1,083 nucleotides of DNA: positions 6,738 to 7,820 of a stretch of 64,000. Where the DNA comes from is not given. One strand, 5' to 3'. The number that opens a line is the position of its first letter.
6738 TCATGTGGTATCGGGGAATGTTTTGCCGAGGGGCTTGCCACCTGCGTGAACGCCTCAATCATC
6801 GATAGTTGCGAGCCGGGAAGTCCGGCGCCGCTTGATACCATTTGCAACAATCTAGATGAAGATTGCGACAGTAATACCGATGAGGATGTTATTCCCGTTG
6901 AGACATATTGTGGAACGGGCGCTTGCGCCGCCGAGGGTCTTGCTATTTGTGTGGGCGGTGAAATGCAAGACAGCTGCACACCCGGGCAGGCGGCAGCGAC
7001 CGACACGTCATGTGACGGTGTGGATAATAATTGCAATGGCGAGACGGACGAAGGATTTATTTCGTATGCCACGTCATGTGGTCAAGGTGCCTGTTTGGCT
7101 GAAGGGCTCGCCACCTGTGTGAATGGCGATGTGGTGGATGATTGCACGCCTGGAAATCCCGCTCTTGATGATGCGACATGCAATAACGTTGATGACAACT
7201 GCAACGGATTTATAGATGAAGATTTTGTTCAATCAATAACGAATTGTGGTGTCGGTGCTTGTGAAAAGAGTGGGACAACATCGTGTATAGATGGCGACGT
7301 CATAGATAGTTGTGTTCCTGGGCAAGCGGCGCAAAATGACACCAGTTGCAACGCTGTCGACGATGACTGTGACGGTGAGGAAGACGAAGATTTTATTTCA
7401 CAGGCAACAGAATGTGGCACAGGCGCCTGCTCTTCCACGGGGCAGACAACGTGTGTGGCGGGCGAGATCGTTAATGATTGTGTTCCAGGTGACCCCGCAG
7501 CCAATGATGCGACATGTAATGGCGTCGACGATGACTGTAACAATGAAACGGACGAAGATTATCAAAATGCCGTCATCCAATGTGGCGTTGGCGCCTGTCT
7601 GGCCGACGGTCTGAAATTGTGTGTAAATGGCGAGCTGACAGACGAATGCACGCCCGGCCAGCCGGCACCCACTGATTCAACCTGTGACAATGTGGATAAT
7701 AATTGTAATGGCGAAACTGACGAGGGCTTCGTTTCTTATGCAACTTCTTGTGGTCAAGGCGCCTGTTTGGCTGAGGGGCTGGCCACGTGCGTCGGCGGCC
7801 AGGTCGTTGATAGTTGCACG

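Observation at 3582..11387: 2601-aa acidic six-cysteine tandem-repeat giant protein inserted where jag normally sits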

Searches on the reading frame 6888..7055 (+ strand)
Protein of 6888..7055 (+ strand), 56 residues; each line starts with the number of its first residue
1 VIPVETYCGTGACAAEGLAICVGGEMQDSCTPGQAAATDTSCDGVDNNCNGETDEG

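Call 46: search_protein_representatives(alignment_id=A2)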
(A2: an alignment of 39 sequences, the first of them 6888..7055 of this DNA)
Query: 39 sequences, 56 profile positions. Proteins with E-value up to 0.001 (for the whole library): 6877; up to 1e-10: 3251; up to 1e-30: 1013. The best 150 are listed.
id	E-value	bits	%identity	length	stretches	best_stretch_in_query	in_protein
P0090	0.0e+00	2968.9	-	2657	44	1-56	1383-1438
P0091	0.0e+00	1768.8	-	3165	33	1-56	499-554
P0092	0.0e+00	1718.0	-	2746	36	2-56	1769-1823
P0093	0.0e+00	1524.4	-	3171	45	3-56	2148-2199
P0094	0.0e+00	1507.3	-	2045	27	1-56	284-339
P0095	0.0e+00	1468.1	-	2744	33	4-56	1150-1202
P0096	0.0e+00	1452.5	-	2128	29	2-56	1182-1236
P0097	0.0e+00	1393.8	-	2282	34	1-56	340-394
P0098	0.0e+00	1356.7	-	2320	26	1-56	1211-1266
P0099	0.0e+00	1273.4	-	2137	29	1-55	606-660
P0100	0.0e+00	1260.0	-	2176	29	1-56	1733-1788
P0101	0.0e+00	1252.8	-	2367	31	3-56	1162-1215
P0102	0.0e+00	1219.9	-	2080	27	1-56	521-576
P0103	0.0e+00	1194.4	-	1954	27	1-56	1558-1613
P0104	0.0e+00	1106.4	-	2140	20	1-56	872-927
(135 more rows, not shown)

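Call 49: find_encoding_contigs(protein=P0090, flank=10000, max_places=6)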
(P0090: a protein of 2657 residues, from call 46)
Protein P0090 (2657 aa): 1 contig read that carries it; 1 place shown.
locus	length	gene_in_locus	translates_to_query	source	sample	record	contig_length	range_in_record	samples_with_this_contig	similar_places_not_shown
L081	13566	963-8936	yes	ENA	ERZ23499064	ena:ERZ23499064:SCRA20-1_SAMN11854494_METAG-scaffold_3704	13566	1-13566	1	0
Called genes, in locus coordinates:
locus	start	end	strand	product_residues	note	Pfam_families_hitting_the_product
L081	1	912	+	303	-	?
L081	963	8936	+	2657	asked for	PF11617:Cu-binding_MopE (faint)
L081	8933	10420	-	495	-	-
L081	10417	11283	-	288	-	PF14394:DUF4423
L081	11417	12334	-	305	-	-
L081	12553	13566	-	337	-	?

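Call 54: search_solved_structures(query=A2, max_evalue=10, show_alignments=5)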
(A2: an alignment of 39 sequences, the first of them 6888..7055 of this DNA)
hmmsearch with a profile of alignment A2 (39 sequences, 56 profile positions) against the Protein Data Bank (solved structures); distinct sequences matched with E-value up to 10: 0.

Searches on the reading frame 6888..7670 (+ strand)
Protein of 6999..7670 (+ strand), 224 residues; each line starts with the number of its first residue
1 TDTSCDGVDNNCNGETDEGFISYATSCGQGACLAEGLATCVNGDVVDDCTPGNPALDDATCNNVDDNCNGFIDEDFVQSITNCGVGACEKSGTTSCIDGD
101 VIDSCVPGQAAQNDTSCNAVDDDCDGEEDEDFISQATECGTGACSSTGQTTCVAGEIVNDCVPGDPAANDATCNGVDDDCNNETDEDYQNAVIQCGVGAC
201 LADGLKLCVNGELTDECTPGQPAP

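Call 14: search_solved_structures(query=window:6999-7670:+, max_evalue=10, show_alignments=3)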
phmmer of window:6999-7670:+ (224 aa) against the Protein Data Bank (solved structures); distinct sequences matched with E-value up to 10: 0.

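Call 41: predict_structure(alignment_id=A1)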
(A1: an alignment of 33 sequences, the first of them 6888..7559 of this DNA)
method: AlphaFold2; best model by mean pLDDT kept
length: 224 residues; sequences in the alignment: 33
mean_pLDDT: 87.5   pTM: 0.39
mean pLDDT of the five models: 87.5, 75.7, 74.4, 72.8, 56.7
residues with pLDDT >= 90: 72; 70-90: 152; 50-70: 0; < 50: 0
segments of 3 or more residues with pLDDT < 50: none
pLDDT, mean of each block of 10 residues (from residue 1): 88 87 91 83 87 89 86 92 90 89 87 87 80 89 80 88 88 89 91 91 87 87 85
secondary structure, 60 per line:
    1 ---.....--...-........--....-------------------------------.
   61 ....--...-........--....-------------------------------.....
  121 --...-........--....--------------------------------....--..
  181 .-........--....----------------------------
elements in order: E4-8 E15-22 E25-28 E60-64 E71-78 E81-84 E116-120 E127-134 E137-140 E173-176 E183-190 E193-196

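Call 44: fold_search(model_id=the predicted structure, library=pdb)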
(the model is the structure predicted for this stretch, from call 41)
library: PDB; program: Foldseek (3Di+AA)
matches with E <= 10: 83; with E <= 0.001: 0
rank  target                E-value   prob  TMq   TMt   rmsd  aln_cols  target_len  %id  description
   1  7e7t_A                3.0e-01  0.08  0.12  0.10  40.5       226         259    9  Crystal structure of RSL mutant in complex with sugar Ligand (released 2021-04-14)
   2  9a2l_MODEL_1_A        3.8e-01  0.08  0.11  0.07  38.4       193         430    8  Model of E. coli TolB by in-cell photo-crosslinking MS and deep learning (released 2023-02-24)
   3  2hqs_A                4.0e-01  0.06  0.12  0.07  40.4       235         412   11  Crystal structure of TolB/Pal complex (released 2007-04-03)
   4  7qun_B                4.5e-01  0.06  0.11  0.04  33.4       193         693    9  CryoEM structure of mammalian AAP in complex with Meropenem (released 2022-11-16)
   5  3o4g_A                5.0e-01  0.05  0.11  0.05  37.5       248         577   10  Structure and Catalysis of Acylaminoacyl Peptidase (released 2010-11-17)
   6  7zjz                  5.0e-01  0.04  0.10  0.04  37.0       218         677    6  catalytically non active S532A mutant of oligopeptidase B from S. proteomaculans (released 2023-01-18)
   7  7e7r_A                5.9e-01  0.08  0.13  0.11  39.8       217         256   10  Crystal structure of RSL mutant in complex with Ligand (released 2021-04-14)
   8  7mx5_B                5.9e-01  0.06  0.11  0.07  40.0       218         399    7  Crystal structure of TolB from Acinetobacter baumannii (released 2021-05-26)
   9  3o4g_C                6.2e-01  0.04  0.11  0.05  37.5       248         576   10  Structure and Catalysis of Acylaminoacyl Peptidase (released 2010-11-17)
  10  7qun_A                6.6e-01  0.05  0.11  0.05  34.9       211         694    8  CryoEM structure of mammalian AAP in complex with Meropenem (released 2022-11-16)
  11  2hu8_B                6.6e-01  0.04  0.10  0.05  39.1       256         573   10  Binding of inhibitors by Acylaminoacyl peptidase (released 2007-05-15)
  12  4up4_A                7.0e-01  0.02  0.08  0.05  38.4       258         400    9  Structure of the recombinant lectin PVL from Psathyrella velutina in complex with GlcNAcb-D-1,3Galactoside (released 2015-01-28)
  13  1c5k                  7.4e-01  0.04  0.11  0.07  37.1       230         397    8  THE STRUCTURE OF TOLB, AN ESSENTIAL COMPONENT OF THE TOL-DEPENDENT TRANSLOCATION SYSTEM AND ITS INTERACTIONS WITH THE TR (released 2000-12-06)
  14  3o4j_C                7.4e-01  0.04  0.11  0.05  38.7       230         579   10  Structure and Catalysis of Acylaminoacyl Peptidase (released 2010-11-17)
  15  2qzp_A                7.8e-01  0.03  0.10  0.05  37.5       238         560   10  Crystal structure of mutation of an acylptide hydrolase/esterase from Aeropyrum pernix K1 (released 2007-10-02)
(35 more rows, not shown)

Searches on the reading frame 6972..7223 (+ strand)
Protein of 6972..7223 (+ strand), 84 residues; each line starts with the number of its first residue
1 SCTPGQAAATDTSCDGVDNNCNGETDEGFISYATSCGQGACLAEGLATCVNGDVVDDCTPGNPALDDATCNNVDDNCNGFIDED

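Call 92: predict_structure(alignment_id=A6)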
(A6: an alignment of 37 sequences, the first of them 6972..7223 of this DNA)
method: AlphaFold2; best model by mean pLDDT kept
length: 84 residues; sequences in the alignment: 37
mean_pLDDT: 85.7   pTM: 0.58
mean pLDDT of the five models: 85.7, 84.5, 82.7, 81.2, 74.4
residues with pLDDT >= 90: 30; 70-90: 46; 50-70: 7; < 50: 1
segments of 3 or more residues with pLDDT < 50: none
pLDDT, mean of each block of 10 residues (from residue 1): 63 89 89 90 94 93 84 86 78
secondary structure, 60 per line:
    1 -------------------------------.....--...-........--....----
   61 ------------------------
elements in order: E32-36 E43-50 E53-56
